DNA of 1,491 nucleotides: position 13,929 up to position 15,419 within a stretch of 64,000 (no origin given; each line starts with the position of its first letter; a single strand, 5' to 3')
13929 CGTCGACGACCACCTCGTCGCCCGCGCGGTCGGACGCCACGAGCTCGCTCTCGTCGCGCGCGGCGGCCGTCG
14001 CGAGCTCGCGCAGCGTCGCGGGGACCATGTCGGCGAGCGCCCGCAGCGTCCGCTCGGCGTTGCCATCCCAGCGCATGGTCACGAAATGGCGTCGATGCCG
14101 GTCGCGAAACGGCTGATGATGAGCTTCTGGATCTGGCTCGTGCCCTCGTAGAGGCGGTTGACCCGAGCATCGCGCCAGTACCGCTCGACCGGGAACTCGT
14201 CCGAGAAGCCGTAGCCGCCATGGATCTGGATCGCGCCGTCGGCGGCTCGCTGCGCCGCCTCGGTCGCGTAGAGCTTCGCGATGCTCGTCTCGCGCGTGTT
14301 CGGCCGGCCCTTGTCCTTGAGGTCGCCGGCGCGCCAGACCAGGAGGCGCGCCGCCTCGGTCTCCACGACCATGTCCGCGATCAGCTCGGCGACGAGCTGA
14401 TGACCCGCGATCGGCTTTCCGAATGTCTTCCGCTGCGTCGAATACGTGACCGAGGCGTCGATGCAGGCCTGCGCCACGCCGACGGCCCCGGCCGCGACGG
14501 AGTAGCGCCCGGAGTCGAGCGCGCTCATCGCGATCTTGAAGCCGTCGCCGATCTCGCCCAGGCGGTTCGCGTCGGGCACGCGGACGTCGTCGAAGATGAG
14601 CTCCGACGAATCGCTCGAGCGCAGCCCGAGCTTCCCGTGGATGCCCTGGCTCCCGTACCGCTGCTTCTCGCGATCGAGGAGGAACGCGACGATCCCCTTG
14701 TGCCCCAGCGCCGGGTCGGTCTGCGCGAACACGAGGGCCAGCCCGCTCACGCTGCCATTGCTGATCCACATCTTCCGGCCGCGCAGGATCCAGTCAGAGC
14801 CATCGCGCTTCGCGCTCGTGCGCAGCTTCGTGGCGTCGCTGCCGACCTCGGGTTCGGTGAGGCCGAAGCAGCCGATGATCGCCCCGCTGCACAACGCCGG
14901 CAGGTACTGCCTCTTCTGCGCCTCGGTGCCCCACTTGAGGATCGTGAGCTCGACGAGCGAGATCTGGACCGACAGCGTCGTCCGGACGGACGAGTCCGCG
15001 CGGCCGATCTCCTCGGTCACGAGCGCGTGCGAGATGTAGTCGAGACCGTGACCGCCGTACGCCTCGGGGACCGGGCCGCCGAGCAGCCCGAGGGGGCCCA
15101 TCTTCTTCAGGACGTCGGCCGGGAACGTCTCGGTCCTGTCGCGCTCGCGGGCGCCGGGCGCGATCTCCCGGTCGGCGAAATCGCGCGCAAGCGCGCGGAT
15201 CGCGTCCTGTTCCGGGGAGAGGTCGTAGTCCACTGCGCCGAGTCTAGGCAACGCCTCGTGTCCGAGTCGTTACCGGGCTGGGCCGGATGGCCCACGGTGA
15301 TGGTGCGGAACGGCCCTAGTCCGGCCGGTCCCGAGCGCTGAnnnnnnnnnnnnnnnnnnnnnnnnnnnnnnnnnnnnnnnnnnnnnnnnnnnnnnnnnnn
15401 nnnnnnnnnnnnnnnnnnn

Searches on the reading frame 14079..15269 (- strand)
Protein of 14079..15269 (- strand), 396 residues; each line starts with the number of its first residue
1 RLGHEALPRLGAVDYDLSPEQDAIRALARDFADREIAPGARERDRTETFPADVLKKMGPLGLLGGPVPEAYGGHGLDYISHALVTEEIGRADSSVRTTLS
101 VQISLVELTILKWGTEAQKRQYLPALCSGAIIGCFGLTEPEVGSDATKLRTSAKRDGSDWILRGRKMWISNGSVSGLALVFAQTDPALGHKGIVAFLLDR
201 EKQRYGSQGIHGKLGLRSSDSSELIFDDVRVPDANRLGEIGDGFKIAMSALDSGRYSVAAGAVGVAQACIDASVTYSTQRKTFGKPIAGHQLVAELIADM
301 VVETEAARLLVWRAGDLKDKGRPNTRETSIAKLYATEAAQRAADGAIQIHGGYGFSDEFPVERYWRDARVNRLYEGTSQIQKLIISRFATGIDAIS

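Call 63: search_protein_families(library=pfam, proteins=[window:14079-15269:-], max_evalue=0.00001)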
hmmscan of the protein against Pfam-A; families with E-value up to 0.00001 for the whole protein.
window:14079-15269:- (396 aa): 4 families
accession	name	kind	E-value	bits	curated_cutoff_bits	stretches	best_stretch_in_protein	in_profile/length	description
PF00441.29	Acyl-CoA_dh_1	-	7.1e-54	182.5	22.4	1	241-388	1-148/150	Acyl-CoA dehydrogenase, C-terminal domain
PF02771.21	Acyl-CoA_dh_N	-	8.6e-40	136.1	22.9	1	18-129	1-112/113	Acyl-CoA dehydrogenase, N-terminal domain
PF08028.16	Acyl-CoA_dh_2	-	2.3e-22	80.2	22.7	1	258-378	3-133/134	Acyl-CoA dehydrogenase, C-terminal domain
PF02770.24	Acyl-CoA_dh_M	-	2.3e-22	79.4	33.3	1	134-229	1-97/97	Acyl-CoA dehydrogenase, middle domain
